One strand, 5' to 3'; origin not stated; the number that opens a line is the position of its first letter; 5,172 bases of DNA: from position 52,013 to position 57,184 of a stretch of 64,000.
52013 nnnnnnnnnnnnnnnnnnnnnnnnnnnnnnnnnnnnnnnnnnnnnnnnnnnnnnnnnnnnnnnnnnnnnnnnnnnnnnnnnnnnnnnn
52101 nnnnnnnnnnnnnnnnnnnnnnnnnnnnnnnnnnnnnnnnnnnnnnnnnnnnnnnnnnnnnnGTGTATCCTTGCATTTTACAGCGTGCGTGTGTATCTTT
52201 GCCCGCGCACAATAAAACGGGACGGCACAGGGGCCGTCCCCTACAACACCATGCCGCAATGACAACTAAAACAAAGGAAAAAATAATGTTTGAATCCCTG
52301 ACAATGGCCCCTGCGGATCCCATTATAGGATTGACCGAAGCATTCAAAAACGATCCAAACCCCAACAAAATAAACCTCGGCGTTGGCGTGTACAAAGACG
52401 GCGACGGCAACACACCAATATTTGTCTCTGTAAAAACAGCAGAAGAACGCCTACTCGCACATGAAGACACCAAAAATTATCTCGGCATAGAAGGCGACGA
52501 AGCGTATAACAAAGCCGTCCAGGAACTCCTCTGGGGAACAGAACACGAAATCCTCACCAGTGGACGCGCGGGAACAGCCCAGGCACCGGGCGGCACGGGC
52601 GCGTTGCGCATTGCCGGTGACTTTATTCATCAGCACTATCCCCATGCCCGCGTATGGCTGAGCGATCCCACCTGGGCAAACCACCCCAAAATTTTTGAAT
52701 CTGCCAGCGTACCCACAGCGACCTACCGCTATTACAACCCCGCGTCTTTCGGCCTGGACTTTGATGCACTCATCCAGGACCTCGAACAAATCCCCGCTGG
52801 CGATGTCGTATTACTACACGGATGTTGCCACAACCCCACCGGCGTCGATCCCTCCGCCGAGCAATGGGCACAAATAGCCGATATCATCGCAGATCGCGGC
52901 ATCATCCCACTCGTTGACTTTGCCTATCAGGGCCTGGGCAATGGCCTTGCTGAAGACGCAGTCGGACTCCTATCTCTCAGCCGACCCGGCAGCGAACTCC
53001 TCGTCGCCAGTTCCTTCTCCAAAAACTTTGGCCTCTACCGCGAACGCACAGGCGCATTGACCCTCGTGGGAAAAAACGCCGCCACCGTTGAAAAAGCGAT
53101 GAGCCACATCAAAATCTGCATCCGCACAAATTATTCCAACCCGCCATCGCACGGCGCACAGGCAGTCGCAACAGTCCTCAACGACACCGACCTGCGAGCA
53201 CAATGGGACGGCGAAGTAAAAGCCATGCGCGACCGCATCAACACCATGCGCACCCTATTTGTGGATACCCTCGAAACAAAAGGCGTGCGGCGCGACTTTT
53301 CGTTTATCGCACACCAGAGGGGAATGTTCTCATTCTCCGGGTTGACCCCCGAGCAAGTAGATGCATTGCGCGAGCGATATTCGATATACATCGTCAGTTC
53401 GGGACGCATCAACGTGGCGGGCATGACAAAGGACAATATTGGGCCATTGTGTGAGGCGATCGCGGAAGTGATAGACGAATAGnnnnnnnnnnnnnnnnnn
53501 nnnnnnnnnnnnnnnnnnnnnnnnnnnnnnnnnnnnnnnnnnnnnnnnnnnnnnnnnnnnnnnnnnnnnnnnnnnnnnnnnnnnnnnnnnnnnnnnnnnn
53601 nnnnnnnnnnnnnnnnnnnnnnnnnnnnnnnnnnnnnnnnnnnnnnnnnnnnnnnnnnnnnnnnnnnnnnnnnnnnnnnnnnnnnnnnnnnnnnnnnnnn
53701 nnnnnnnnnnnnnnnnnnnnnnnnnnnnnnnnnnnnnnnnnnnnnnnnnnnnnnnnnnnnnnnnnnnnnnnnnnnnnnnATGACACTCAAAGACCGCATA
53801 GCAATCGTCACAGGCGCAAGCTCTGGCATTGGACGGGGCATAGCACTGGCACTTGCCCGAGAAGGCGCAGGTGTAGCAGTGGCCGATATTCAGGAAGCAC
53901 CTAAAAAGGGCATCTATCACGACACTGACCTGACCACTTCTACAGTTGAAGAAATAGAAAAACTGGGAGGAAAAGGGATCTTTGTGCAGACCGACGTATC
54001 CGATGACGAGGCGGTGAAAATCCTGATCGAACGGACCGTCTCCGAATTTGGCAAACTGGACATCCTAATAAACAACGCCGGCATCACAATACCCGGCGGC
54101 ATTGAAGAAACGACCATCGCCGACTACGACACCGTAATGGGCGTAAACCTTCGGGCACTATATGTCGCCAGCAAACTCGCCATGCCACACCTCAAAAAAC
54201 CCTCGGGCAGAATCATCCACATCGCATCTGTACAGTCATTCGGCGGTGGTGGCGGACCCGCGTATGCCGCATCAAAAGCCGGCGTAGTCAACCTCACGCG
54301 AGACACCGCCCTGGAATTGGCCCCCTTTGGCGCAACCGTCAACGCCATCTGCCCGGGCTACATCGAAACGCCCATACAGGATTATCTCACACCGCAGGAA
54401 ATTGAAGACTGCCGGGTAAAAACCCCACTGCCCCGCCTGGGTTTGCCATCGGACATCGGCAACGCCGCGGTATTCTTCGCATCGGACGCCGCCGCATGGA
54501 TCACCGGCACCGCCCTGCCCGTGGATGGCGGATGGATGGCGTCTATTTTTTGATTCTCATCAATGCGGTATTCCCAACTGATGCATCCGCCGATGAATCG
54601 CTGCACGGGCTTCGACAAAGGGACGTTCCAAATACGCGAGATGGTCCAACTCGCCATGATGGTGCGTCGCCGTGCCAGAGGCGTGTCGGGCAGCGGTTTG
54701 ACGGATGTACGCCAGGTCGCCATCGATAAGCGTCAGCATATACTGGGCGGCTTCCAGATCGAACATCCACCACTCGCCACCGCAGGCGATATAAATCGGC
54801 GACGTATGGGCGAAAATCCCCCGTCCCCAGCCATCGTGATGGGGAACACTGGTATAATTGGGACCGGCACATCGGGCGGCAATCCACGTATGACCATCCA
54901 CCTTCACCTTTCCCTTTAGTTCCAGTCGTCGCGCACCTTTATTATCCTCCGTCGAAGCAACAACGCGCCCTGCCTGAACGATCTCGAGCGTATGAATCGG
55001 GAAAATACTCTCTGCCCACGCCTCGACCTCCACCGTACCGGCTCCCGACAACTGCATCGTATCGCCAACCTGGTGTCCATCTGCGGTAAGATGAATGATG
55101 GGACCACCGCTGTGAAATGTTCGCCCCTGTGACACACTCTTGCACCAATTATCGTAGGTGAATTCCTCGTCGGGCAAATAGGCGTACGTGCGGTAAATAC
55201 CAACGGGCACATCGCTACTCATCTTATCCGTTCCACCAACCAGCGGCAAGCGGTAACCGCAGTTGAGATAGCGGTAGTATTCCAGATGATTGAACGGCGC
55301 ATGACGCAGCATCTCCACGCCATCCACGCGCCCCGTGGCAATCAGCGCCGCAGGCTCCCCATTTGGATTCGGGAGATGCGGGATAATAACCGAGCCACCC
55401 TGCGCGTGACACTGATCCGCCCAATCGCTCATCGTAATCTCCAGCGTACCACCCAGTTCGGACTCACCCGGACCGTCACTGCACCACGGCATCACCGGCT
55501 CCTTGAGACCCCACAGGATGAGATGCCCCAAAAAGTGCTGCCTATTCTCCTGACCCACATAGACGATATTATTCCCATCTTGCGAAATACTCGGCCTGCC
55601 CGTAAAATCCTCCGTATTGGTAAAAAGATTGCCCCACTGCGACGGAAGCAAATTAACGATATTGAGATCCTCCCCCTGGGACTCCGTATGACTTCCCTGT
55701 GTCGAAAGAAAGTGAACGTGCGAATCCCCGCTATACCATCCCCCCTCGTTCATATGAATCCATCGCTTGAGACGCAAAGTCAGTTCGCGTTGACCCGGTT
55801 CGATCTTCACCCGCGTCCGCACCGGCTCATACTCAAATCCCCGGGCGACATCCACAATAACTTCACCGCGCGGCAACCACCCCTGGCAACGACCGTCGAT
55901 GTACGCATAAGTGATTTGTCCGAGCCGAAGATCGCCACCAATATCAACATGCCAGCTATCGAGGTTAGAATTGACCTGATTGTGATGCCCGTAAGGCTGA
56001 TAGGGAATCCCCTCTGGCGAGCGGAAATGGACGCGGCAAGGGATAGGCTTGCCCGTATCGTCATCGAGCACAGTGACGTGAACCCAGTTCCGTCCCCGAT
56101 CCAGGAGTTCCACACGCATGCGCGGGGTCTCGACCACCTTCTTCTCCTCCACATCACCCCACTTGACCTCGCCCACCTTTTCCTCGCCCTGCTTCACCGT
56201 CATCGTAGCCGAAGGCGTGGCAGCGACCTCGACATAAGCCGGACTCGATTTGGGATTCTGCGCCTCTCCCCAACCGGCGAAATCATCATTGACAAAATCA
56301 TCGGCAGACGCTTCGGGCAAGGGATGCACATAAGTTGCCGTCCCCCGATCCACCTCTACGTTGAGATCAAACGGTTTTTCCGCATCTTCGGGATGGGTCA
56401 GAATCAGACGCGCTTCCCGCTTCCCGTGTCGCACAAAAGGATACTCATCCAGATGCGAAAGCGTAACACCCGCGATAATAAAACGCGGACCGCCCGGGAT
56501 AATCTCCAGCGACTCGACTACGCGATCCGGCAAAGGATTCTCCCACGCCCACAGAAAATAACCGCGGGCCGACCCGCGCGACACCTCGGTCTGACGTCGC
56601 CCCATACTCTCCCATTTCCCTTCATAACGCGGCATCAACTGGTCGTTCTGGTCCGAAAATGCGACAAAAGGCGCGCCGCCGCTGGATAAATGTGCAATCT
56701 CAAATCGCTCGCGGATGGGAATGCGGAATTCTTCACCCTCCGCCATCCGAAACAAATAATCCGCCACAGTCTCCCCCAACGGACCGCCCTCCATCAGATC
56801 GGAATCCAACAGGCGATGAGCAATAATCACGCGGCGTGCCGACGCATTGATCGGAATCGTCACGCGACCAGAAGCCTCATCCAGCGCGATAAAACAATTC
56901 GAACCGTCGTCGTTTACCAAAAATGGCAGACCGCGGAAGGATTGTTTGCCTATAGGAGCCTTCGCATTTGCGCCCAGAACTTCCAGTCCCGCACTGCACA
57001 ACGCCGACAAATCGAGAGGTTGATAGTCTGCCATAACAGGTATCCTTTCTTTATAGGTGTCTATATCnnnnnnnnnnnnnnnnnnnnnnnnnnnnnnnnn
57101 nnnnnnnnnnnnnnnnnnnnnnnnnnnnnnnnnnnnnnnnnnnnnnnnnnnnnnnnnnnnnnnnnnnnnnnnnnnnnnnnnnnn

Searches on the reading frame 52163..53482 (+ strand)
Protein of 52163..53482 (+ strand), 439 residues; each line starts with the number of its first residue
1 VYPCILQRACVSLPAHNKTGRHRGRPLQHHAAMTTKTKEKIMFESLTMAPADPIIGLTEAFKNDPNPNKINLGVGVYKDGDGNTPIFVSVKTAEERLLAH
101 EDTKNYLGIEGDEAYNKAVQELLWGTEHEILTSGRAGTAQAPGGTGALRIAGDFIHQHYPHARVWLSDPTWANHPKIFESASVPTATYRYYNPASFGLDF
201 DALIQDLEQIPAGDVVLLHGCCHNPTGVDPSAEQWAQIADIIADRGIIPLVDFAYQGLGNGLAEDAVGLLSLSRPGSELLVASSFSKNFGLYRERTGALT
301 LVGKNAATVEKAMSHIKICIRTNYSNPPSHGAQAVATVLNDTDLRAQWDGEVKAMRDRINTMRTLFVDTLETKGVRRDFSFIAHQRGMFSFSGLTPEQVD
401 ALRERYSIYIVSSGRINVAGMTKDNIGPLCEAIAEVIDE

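Call 11: search_protein_families(library=pfam, proteins=[window:52163-53482:+], max_evalue=0.001)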
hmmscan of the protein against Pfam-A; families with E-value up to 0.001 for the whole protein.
window:52163-53482:+ (439 aa): 1 family
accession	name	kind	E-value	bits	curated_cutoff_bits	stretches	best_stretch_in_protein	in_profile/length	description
PF00155.27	Aminotran_1_2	-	1.7e-85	287.9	19.7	1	68-433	2-361/361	Aminotransferase class I and II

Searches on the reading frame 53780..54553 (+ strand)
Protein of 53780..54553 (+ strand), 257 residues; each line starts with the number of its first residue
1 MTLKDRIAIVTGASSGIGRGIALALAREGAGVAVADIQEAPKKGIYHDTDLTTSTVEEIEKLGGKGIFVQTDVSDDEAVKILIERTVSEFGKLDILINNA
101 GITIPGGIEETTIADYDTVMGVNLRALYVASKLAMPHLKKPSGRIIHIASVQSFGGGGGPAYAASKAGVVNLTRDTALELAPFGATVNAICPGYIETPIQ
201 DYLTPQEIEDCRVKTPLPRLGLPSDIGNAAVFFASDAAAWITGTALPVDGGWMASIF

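Call 11: search_protein_families(library=pfam, proteins=[window:53780-54553:+], max_evalue=0.001)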
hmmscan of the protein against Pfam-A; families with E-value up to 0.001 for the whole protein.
window:53780-54553:+ (257 aa): 3 families
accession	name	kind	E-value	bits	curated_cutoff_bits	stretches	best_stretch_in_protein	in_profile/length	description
PF13561.12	adh_short_C2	-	1.8e-60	204.9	27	1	12-252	1-235/236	Enoyl-(Acyl carrier protein) reductase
PF00106.31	adh_short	-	5.1e-51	173.4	26.6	1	7-206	2-193/195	short chain dehydrogenase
PF08659.16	KR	-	1.2e-08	35.5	22.6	1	9-164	4-151/180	KR domain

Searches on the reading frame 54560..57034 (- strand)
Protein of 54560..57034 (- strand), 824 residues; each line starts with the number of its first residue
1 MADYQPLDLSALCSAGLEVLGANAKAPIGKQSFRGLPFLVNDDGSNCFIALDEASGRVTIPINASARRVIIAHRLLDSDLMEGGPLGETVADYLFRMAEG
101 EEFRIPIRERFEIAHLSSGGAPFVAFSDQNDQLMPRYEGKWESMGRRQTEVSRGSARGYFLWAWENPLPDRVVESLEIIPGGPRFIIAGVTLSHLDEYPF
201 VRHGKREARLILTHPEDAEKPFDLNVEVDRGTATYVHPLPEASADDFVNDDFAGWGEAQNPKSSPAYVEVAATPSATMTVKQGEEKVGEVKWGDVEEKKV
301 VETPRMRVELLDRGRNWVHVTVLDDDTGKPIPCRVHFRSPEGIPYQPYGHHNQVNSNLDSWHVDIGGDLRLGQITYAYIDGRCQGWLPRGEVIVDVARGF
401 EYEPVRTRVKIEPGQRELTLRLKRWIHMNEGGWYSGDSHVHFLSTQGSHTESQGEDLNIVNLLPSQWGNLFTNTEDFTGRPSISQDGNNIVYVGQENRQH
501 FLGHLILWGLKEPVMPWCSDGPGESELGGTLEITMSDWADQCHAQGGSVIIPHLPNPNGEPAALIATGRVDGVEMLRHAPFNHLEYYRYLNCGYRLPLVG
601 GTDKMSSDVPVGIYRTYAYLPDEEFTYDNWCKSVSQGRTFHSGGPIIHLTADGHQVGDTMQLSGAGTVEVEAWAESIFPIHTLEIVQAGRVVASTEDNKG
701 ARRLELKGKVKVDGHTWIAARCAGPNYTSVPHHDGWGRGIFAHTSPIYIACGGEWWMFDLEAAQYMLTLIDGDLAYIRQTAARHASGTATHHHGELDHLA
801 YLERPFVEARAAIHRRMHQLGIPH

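Call 11: search_protein_families(library=pfam, proteins=[window:54560-57034:-], max_evalue=0.001)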
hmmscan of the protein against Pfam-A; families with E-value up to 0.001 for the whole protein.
window:54560-57034:- (824 aa): 0 families

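Call 63: search_protein_families(library=padloc, proteins=[window:54560-57034:-], max_evalue=0.01)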
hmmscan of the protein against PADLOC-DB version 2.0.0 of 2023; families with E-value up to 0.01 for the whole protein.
window:54560-57034:- (824 aa): 0 families

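Call 64: search_protein_families(library=ncbifam, proteins=[window:54560-57034:-], max_evalue=0.01)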
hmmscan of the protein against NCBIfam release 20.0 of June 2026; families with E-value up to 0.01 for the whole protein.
window:54560-57034:- (824 aa): 1 family
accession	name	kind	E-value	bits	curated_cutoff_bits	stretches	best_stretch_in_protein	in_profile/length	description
NF038032.1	CehA_McbA_metalo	domain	4.6e-44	151.1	80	1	432-749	1-314/315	CehA/McbA family metallohydrolase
